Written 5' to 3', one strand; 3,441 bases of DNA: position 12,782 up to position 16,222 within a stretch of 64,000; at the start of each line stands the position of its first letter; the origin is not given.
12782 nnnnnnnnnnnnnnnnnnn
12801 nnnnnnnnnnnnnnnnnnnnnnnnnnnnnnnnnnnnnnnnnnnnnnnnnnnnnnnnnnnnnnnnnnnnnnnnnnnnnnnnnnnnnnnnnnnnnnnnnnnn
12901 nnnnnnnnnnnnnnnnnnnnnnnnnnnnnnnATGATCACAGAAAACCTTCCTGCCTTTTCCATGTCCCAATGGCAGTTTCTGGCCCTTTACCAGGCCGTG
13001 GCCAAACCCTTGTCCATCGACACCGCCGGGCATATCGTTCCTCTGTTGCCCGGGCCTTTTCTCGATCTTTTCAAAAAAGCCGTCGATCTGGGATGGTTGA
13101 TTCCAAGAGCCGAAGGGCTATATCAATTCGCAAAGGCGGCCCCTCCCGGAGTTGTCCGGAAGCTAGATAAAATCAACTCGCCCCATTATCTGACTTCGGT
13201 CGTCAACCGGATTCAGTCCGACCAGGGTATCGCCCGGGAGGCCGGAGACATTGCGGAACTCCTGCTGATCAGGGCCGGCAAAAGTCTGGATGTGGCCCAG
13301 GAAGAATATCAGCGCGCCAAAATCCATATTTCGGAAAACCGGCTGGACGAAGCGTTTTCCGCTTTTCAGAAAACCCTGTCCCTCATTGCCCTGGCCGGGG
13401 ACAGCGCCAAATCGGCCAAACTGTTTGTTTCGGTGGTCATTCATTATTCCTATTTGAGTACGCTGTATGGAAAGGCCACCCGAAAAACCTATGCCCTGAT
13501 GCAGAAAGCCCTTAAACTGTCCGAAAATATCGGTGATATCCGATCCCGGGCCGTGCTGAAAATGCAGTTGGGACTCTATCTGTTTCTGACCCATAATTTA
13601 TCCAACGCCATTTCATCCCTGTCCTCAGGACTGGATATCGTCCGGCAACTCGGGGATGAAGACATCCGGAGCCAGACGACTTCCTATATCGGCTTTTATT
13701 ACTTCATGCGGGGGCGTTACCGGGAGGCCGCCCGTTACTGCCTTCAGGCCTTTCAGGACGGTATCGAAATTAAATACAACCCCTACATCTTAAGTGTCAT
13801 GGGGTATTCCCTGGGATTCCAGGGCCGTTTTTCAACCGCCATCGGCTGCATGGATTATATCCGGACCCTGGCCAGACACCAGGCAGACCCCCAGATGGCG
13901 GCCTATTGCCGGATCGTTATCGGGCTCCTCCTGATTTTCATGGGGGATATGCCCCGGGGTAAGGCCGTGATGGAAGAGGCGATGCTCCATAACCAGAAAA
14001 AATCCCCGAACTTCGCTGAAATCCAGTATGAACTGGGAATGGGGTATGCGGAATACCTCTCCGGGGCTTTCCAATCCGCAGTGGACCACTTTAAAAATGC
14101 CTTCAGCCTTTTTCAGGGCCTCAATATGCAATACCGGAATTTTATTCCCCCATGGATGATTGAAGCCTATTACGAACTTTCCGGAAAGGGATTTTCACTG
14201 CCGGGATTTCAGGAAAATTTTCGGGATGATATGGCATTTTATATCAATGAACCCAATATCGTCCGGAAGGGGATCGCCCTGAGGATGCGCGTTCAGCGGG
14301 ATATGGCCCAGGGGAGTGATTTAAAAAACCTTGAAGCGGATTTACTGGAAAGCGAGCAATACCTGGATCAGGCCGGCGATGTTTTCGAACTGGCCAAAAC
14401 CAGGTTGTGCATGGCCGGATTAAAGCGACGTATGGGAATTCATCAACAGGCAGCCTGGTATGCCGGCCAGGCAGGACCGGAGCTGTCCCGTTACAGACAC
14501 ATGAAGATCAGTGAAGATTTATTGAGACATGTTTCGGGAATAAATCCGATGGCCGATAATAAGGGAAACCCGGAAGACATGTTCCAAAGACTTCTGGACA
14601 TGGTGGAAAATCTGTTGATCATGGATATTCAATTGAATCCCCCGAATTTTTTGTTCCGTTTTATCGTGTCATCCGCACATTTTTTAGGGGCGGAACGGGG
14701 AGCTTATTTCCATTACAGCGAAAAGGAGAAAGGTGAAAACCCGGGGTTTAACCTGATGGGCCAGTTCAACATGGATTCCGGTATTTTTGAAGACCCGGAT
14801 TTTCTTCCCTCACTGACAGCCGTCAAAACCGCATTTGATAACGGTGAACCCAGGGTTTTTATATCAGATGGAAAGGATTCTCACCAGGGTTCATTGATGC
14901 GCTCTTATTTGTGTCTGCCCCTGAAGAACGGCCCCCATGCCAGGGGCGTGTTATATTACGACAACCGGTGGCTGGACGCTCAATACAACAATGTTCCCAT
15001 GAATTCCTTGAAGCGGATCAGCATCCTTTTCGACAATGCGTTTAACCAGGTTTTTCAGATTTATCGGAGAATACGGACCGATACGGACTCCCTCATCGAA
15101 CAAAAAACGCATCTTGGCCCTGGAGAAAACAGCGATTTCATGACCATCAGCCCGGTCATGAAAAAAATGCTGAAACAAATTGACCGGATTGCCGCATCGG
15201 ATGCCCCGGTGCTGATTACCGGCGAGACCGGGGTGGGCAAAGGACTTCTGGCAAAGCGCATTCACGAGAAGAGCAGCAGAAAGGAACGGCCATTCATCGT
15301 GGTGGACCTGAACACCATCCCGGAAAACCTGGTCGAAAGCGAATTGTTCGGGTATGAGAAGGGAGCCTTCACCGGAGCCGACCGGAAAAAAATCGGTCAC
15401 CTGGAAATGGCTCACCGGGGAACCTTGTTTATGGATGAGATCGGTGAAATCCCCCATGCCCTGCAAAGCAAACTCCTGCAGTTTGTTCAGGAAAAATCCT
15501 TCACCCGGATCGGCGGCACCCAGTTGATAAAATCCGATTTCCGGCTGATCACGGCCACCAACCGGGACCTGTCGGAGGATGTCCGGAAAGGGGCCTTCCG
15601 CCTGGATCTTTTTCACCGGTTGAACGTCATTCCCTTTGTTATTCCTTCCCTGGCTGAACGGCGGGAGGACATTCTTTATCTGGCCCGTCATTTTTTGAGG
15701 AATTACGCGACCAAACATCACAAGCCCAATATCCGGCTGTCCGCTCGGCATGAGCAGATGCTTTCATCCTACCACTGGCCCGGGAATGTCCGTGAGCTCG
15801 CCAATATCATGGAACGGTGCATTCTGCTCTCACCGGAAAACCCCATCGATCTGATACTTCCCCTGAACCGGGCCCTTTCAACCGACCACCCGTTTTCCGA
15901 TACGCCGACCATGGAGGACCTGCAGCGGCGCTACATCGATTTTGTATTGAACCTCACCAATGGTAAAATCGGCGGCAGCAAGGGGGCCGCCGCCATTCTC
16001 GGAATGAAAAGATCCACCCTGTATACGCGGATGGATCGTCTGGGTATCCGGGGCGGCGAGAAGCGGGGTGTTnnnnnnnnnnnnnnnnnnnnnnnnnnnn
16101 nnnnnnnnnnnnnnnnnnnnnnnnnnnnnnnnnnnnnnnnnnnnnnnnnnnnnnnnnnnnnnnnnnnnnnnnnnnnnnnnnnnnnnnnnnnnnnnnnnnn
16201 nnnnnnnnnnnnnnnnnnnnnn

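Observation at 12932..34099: Three paralogous 1040-1100 aa sigma54 activators with an unrecognised ~550-aa N-terminal sensor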

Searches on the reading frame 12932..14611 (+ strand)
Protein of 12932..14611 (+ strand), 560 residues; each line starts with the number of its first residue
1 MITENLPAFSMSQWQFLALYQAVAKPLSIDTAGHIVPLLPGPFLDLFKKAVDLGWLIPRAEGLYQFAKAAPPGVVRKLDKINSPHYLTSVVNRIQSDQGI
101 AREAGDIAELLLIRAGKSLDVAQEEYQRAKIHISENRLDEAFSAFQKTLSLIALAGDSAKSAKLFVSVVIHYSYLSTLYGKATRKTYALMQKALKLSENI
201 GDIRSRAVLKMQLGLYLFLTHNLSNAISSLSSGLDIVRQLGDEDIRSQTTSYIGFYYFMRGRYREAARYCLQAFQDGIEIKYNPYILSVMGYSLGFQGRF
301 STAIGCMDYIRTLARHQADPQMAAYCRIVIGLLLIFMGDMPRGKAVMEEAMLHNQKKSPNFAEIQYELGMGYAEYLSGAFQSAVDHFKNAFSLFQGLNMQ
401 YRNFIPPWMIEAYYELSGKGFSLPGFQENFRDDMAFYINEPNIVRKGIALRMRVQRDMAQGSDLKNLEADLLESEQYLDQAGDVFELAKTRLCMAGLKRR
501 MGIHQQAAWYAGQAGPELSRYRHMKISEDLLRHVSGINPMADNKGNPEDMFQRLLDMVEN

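Call 16: find_homologous_proteins(query=window:12932-14611:+, max_evalue=0.001)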
Query window:12932-14611:+ (560 aa): 8 proteins with E <= 0.001 among 8000 candidates.
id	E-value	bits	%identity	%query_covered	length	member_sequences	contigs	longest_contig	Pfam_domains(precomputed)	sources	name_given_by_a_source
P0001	2.6e-40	157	31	68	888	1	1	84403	PF00158.33,PF07724.21,PF25601.2,PF02954.26,PF14532.13,PF07728.21,PF01078.28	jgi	jgi:transcriptional regulator with GAF, ATPase, and Fis domain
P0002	2.9e-40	157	26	87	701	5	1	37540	-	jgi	-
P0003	5.0e-38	149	29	72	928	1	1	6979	PF13185.13,PF00158.33,PF07724.21,PF25601.2,PF01590.33,PF02954.26,PF14532.13,PF07728.21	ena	-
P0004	1.6e-37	148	28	74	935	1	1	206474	PF13185.13,PF00158.33,PF25601.2,PF01590.33,PF02954.26,PF14532.13,PF01078.28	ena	-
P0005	4.6e-33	133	28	72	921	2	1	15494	PF00158.33,PF07724.21,PF25601.2,PF02954.26,PF13424.13,PF14532.13,PF13181.13,PF07728.21,PF01078.28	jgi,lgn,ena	-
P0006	1.1e-32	132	31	48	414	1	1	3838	PF13424.13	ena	-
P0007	4.9e-26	110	24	78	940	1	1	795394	PF22788.3,PF00158.33,PF25601.2,PF00515.35,PF13424.13,PF13176.13,PF14532.13,PF13181.13,PF07728.21,PF07719.24,PF13374.13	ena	-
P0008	4.2e-21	93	29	55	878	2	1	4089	PF13185.13,PF00158.33,PF25601.2,PF01590.33,PF02954.26,PF13424.13,PF14532.13,PF07728.21,PF01078.28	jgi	jgi:transcriptional regulator with GAF, ATPase, and Fis domain/tetratricopeptide (TPR) repeat protei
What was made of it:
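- Tried and rejected: The EBP-1 N-region worked (call 16).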

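Call 59: search_protein_families(library=pfam, proteins=[P0007, P0004], max_evalue=0.01)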
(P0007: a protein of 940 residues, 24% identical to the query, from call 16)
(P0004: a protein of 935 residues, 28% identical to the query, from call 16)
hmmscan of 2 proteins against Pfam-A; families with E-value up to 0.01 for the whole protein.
P0007 (940 aa): 19 families
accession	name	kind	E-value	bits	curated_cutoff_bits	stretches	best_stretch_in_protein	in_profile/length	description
PF00158.32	Sigma54_activat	-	1.3e-65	220.6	20.2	1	622-788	1-167/168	Sigma-54 interaction domain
PF14532.12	Sigma54_activ_2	-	2.2e-20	73.7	25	1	623-793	1-138/138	Sigma-54 interaction domain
PF25601.1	AAA_lid_14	-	1.6e-18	66.8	27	1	794-866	1-73/87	AAA+ ATPase lid domain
PF13424.12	TPR_12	-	1.1e-12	48.4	30.1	1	98-167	3-74/77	Tetratricopeptide repeat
PF07719.23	TPR_2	-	3.5e-11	42.7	27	1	98-126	1-29/34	Tetratricopeptide repeat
PF13374.12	TPR_10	-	3.4e-09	36.9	27.5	1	104-131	8-35/42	Tetratricopeptide repeat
PF00515.34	TPR_1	-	1.7e-08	34.3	27.8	2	99-126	2-29/34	Tetratricopeptide repeat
PF13176.12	TPR_7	-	2.4e-07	30.8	27.9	0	104-129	5-30/36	Tetratricopeptide repeat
PF13181.12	TPR_8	-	8.1e-07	29.2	25.7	0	104-127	7-30/34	Tetratricopeptide repeat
PF07728.20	AAA_5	-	4e-06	27.3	22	1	645-764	1-123/139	AAA domain (dynein-related subfamily)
PF22788.2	COP9_hel_rpt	-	1.8e-05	24.8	27.2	0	24-123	95-190/232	COP9 signalosome complex subunit 3, N-terminal helical repeats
PF02954.25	HTH_8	-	3.9e-05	23.7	22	1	883-926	2-42/42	Bacterial regulatory protein, Fis family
PF13428.12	TPR_14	-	6.6e-05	23.7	23.5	0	101-126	4-29/44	Tetratricopeptide repeat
PF17874.7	TPR_MalT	-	0.00012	21.9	45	1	96-255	120-279/336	MalT-like TPR region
PF01078.27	Mg_chelatase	-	0.00013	21.9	20.3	1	640-745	19-136/207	Magnesium chelatase, subunit ChlI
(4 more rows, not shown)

P0004 (935 aa): 9 families
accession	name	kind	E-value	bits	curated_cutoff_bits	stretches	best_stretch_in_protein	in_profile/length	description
PF00158.32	Sigma54_activat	-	2.9e-64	216.2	20.2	1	634-796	5-167/168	Sigma-54 interaction domain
PF25601.1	AAA_lid_14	-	4.4e-18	65.3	27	1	802-869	1-68/87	AAA+ ATPase lid domain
PF14532.12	Sigma54_activ_2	-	6.6e-14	52.8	25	1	645-801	15-138/138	Sigma-54 interaction domain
PF13185.12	GAF_2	-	9.2e-08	32.8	28.6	1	465-569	3-107/136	GAF domain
PF01590.32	GAF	-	4.7e-07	30.9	22.4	1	465-594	1-129/133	GAF domain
PF02954.25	HTH_8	-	1.3e-05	25.3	22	1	888-929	2-40/42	Bacterial regulatory protein, Fis family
PF01078.27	Mg_chelatase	-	1.6e-05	24.9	20.3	0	709-750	93-134/207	Magnesium chelatase, subunit ChlI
PF07728.20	AAA_5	-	2.6e-05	24.7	22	1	654-774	2-125/139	AAA domain (dynein-related subfamily)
PF13424.12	TPR_12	-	0.0048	17.5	30.1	1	110-173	8-73/77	Tetratricopeptide repeat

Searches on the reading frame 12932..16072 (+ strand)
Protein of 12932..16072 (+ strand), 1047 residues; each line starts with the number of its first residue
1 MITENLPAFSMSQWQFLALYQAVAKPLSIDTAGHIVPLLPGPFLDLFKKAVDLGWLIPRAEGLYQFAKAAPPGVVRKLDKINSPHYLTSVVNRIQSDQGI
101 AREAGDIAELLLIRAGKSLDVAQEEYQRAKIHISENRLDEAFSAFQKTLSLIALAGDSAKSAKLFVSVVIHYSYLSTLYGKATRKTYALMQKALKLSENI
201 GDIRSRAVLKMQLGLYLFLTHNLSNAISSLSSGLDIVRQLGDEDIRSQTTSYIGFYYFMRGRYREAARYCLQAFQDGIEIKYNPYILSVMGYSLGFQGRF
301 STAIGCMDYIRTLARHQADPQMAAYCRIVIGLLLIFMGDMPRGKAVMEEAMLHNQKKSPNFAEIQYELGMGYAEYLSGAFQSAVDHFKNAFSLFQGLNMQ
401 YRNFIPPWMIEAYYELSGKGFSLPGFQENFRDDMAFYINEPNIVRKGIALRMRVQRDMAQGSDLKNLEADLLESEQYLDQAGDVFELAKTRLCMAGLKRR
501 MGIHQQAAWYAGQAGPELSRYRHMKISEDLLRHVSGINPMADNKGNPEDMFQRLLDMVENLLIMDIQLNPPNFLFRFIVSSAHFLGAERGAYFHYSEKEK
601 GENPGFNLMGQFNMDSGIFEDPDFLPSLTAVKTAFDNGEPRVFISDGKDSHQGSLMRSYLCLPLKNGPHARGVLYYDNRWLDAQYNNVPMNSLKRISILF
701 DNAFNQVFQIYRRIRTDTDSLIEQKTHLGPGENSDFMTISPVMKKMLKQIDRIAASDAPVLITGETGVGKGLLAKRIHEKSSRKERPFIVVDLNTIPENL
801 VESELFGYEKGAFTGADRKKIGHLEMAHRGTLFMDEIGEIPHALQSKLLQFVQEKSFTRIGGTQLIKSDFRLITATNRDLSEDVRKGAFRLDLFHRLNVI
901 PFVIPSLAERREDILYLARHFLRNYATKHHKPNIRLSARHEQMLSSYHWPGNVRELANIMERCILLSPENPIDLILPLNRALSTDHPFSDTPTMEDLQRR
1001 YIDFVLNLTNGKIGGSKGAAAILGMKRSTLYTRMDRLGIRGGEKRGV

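Call 6: search_protein_families(library=pfam, proteins=[window:12932-16072:+], max_evalue=1)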
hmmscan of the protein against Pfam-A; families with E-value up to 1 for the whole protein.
window:12932-16072:+ (1047 aa): 24 families
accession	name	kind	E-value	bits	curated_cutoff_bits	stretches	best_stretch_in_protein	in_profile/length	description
PF00158.32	Sigma54_activat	-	9e-65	217.9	20.2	1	739-901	4-166/168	Sigma-54 interaction domain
PF25601.1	AAA_lid_14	-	4.7e-21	74.9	27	1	909-974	2-67/87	AAA+ ATPase lid domain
PF14532.12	Sigma54_activ_2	-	3.5e-18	66.6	25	1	740-907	4-138/138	Sigma-54 interaction domain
PF13424.12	TPR_12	-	5.2e-08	33.4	30.1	1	207-273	3-71/77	Tetratricopeptide repeat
PF07719.23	TPR_2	-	7.7e-07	29.2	27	1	252-274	6-28/34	Tetratricopeptide repeat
PF07728.20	AAA_5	-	4.2e-06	27.2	22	1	759-878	1-123/139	AAA domain (dynein-related subfamily)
PF01078.27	Mg_chelatase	-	1.5e-05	24.9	20.3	1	815-877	93-157/207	Magnesium chelatase, subunit ChlI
PF00515.34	TPR_1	-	1.7e-05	24.9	27.8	0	125-151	4-30/34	Tetratricopeptide repeat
PF07724.20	AAA_2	-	2.8e-05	24.7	27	1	760-880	6-127/166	AAA domain (Cdc48 subfamily)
PF17874.7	TPR_MalT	-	6e-05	22.9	45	0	331-394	8-70/336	MalT-like TPR region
PF00004.35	AAA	-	0.00013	22.8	21.2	1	760-894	1-123/131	ATPase family associated with various cellular activities (AAA)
PF02954.25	HTH_8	-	0.00053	20.1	22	1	994-1036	2-41/42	Bacterial regulatory protein, Fis family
PF13374.12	TPR_10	-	0.0033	17.8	27.5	1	251-275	6-30/42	Tetratricopeptide repeat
PF10602.15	RPN7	-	0.0041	17.3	29.6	1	120-271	34-137/174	26S proteasome subunit RPN7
PF13173.12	AAA_14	-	0.0071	16.8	27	1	758-853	3-86/129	AAA domain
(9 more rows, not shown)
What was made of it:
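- On MalT-type STAND sensor (TPR_MalT / SUPR): All such hits fall in the sigma-54 AAA+ domain (call 6).
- Pfam TPR_12 scores 33-34 bits against a cut-off of 30.1 in EBP-1 and EBP-3 (call 6).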

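Call 7: search_protein_families(library=ncbifam, proteins=[window:12932-16072:+], max_evalue=1)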
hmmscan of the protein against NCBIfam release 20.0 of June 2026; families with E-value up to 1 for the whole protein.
window:12932-16072:+ (1047 aa): 38 families (the best 25 are shown)
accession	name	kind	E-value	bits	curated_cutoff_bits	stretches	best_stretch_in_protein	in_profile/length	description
NF003451.0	PRK05022.1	equivalog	4e-93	312.9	476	1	660-972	116-428/512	nitric oxide reductase transcriptional regulator NorR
TIGR01817.1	nifA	equivalog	4.1e-90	303.1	528.85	1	726-973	188-434/534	nif-specific transcriptional activator NifA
NF038308.1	RNA_repair_RtcR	equivalog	4.1e-90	303.1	650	1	733-973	179-428/530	RNA repair transcriptional activator RtcR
TIGR02915.1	PEP_resp_reg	equivalog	2.8e-89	300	502.6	1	714-1040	122-445/445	PEP-CTERM-box response regulator transcription factor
NF011958.0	PRK15429.1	equivalog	8.4e-88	295.7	830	1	661-1040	301-687/692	formate hydrogenlyase transcriptional activator FlhA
NF041552.1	TF_PrdR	equivalog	1.2e-85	288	795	1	737-1036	270-575/577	sigma-54 dependent transcriptional regulator PrdR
TIGR01818.1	ntrC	equivalog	2.4e-84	283.8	558.6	1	730-974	130-374/463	nitrogen regulation protein NR(I)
NF008469.0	PRK11361.1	equivalog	3.1e-83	280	714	1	735-978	144-394/461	acetoacetate metabolism transcriptional regulator AtoC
NF050807.1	TransRegFlbDCaul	equivalog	3.9e-83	279.8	750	1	732-973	116-357/454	sigma-54-dependent transcriptional regulator FlbD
TIGR02329.1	propionate_PrpR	equivalog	6e-77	259.4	499.2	1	730-1035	208-525/526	propionate catabolism operon regulatory protein PrpR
NF049963.1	RespRegFlgRCampy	domain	9.7e-77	258.6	750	1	715-1034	119-424/429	fla regulon two-component system response regulator FlgR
NF011953.0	PRK15424.1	equivalog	6e-75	252.8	703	1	702-1035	187-532/538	propionate catabolism operon regulatory protein PrpR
NF051870.1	NAssimRespRegNtrX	equivalog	7.1e-73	246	600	1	730-1039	135-452/452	nitrogen assimilation response regulator NtrX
NF007689.0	PRK10365.1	equivalog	9.5e-73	245.4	760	1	736-1036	141-441/441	sigma-54-dependent response regulator transcription factor ZraR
NF011695.0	PRK15115.1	equivalog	1.6e-72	244.7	763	1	734-1036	135-435/445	two-component system response regulator GlrR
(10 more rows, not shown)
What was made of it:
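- Closest known: Group 3. Same: These are the best NCBIfam matches (NorR, NifA and FhlA at E 1e-88 to 1e-104, call 7).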

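Call 65: list_cluster_members(proteins=[window:12932-16072:+, window:20593-23886:+, window:30992-34096:+, P0014, P0016, P0021, P0010, P0019, P0043, P0017])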
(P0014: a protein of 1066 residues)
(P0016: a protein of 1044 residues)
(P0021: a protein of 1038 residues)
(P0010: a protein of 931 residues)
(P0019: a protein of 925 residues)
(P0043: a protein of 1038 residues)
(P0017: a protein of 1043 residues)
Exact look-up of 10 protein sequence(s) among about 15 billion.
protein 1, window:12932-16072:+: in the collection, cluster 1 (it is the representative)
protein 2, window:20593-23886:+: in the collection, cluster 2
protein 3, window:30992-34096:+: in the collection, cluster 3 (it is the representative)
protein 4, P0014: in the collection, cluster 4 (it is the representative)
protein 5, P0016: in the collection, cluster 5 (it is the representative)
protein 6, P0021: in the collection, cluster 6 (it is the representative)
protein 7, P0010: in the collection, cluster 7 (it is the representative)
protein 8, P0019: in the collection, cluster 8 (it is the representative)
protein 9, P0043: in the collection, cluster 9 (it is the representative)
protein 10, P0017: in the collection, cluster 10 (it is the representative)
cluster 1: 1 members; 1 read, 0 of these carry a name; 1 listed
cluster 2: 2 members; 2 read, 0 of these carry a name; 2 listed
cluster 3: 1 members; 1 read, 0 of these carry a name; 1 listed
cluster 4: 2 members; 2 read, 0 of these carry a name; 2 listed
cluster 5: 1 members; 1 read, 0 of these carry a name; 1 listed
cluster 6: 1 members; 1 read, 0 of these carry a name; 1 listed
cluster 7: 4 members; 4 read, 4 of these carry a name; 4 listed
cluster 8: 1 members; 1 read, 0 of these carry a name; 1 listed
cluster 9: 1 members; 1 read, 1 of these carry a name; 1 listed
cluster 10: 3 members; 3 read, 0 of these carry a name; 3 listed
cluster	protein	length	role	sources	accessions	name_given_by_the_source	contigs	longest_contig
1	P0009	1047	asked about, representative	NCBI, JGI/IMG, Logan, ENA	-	-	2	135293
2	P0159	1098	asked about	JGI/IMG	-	-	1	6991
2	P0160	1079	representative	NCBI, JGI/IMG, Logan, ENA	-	-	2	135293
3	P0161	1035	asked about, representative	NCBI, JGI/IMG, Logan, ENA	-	-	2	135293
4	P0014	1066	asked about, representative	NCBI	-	-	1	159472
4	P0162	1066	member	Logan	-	-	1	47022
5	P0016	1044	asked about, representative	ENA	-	-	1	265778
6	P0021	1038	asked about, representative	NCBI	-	-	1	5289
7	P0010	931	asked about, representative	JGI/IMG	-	transcriptional regulator with GAF, ATPase, and Fis domain/tetratricopeptide (TPR) repeat ...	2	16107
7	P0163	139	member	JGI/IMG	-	DNA-binding NtrC family response regulator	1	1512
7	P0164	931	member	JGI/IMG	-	transcriptional regulator with GAF, ATPase, and Fis domain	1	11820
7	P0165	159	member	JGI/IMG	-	formate hydrogenlyase transcriptional activator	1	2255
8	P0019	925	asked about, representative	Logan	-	-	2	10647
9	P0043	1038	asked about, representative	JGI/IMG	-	transcriptional regulator with GAF, ATPase, and Fis domain/tetratricopeptide (TPR) repeat ...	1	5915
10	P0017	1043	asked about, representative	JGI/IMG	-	-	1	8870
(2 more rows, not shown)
